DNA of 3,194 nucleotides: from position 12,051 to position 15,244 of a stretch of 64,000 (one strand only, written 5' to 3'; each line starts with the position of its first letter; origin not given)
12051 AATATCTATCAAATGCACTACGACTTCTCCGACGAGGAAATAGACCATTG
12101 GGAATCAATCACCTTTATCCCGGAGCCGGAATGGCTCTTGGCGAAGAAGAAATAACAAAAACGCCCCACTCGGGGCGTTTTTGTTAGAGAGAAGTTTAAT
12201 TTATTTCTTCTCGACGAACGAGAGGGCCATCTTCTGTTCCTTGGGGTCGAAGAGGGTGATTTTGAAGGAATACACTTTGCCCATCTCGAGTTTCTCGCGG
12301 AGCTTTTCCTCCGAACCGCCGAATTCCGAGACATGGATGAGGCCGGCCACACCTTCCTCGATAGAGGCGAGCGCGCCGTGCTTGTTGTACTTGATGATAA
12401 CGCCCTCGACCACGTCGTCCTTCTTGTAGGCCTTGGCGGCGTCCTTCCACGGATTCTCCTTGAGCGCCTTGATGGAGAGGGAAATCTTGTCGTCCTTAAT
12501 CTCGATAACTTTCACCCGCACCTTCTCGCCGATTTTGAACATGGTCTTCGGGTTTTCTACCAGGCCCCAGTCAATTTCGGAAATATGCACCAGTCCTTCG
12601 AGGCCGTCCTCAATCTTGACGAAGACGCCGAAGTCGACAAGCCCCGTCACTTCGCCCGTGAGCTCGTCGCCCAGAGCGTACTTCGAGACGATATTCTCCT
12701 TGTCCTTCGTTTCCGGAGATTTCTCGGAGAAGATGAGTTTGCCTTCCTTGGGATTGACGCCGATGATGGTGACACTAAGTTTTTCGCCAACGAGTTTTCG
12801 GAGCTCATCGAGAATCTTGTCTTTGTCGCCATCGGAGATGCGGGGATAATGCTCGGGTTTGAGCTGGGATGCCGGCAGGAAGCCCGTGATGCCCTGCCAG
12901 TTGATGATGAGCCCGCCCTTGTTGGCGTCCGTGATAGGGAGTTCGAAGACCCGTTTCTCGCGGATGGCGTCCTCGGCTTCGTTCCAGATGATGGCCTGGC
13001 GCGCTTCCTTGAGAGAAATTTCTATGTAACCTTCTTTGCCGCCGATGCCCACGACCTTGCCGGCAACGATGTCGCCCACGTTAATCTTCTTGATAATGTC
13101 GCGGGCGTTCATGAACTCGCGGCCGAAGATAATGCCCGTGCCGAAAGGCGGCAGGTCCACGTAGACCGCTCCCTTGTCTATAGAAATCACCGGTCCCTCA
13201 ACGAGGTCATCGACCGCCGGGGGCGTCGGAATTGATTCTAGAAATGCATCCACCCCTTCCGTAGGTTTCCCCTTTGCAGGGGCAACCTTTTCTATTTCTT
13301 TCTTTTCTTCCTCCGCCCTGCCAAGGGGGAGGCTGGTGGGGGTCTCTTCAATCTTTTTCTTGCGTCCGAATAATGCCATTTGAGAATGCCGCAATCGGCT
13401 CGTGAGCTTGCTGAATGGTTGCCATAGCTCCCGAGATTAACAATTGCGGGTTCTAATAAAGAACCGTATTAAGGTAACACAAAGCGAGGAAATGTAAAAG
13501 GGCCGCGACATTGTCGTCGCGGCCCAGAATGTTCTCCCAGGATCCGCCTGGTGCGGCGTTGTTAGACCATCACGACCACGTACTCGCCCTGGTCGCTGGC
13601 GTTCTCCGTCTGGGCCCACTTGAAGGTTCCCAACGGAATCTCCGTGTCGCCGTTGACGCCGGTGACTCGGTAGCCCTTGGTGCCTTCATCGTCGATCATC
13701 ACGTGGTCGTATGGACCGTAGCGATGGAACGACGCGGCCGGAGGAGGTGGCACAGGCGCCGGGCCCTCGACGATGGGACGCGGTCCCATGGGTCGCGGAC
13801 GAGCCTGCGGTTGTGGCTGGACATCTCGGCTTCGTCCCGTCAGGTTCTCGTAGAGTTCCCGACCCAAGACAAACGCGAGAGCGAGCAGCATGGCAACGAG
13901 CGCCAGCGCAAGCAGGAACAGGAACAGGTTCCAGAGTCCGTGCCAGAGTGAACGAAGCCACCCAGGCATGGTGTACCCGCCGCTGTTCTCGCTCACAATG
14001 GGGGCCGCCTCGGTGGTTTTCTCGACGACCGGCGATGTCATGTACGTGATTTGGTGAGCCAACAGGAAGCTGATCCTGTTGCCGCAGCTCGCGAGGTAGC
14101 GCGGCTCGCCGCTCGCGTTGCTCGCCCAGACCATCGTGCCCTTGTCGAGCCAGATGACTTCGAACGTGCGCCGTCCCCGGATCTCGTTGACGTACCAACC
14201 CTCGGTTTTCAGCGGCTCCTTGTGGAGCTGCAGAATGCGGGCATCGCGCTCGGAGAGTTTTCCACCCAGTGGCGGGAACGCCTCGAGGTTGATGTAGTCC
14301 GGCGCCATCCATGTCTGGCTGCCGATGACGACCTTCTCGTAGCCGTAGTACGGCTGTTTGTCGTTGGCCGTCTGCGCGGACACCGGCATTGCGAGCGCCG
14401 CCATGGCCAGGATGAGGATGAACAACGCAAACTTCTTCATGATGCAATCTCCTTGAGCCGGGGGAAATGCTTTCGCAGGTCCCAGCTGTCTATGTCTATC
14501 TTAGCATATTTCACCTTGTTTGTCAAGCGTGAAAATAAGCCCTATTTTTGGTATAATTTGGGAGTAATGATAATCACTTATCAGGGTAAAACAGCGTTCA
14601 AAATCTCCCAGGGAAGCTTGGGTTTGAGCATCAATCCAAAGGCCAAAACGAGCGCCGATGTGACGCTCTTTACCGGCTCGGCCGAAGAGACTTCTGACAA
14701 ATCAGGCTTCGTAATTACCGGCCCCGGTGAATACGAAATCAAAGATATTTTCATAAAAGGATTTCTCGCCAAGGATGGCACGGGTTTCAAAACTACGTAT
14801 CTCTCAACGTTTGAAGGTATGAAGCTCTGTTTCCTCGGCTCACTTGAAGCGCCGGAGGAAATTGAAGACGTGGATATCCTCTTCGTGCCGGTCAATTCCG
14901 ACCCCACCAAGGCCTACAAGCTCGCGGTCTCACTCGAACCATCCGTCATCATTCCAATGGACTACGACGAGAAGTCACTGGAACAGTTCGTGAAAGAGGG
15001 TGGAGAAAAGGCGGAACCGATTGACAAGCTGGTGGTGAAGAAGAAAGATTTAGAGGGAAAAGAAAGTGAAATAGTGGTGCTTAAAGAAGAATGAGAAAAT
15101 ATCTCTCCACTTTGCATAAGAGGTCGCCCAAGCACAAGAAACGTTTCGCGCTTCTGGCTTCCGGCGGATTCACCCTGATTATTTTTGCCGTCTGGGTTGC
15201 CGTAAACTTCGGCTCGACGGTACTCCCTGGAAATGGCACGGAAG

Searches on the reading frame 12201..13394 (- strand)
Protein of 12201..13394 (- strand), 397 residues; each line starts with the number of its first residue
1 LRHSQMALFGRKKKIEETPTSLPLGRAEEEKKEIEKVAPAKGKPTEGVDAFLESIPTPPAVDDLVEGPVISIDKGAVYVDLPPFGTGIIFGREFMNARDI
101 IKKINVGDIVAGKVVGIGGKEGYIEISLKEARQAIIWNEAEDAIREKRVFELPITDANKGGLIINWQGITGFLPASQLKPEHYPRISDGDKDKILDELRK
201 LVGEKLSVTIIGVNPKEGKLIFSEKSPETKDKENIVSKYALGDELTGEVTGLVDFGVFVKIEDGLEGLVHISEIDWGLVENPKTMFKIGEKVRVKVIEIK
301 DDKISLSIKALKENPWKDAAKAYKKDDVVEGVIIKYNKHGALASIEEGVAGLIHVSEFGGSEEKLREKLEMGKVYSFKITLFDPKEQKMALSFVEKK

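Call 9: search_protein_families(library=pfam, proteins=[window:12201-13394:-], max_evalue=0.01)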
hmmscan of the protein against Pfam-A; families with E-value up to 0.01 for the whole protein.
window:12201-13394:- (397 aa): 6 families
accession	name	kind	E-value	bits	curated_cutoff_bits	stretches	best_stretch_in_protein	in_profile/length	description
PF00575.29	S1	-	1.3e-42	144.4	22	4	239-309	2-74/74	S1 RNA binding domain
PF23459.1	S1_RRP5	-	3.1e-09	37.7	27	1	323-393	1-72/72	RRP5 S1 domain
PF21543.3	CvfB_2nd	-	9.1e-05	22.8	27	0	287-309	52-75/76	Virulence regulatory factor CvfB, second domain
PF24685.1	OB_RRP5_4th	-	0.0014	19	31.5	0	266-301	38-73/92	RRP5 OB-fold domain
PF21710.3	Spt6_S1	-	0.0016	19.1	27.5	0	255-310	30-86/91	Spt6, S1/OB domain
PF02599.21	CsrA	-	0.0045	17.4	27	1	286-312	12-38/53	Global regulator protein family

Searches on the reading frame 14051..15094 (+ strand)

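Call 9: search_protein_families(library=pfam, proteins=[window:14051-15094:+], max_evalue=0.01)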
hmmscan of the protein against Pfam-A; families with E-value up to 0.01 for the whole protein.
window:14051-15094:+ (347 aa): 1 family
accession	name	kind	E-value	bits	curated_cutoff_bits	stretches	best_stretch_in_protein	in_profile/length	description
PF13483.12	Lactamase_B_3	-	1.9e-10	41.4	24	1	175-303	2-159/160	Beta-lactamase superfamily domain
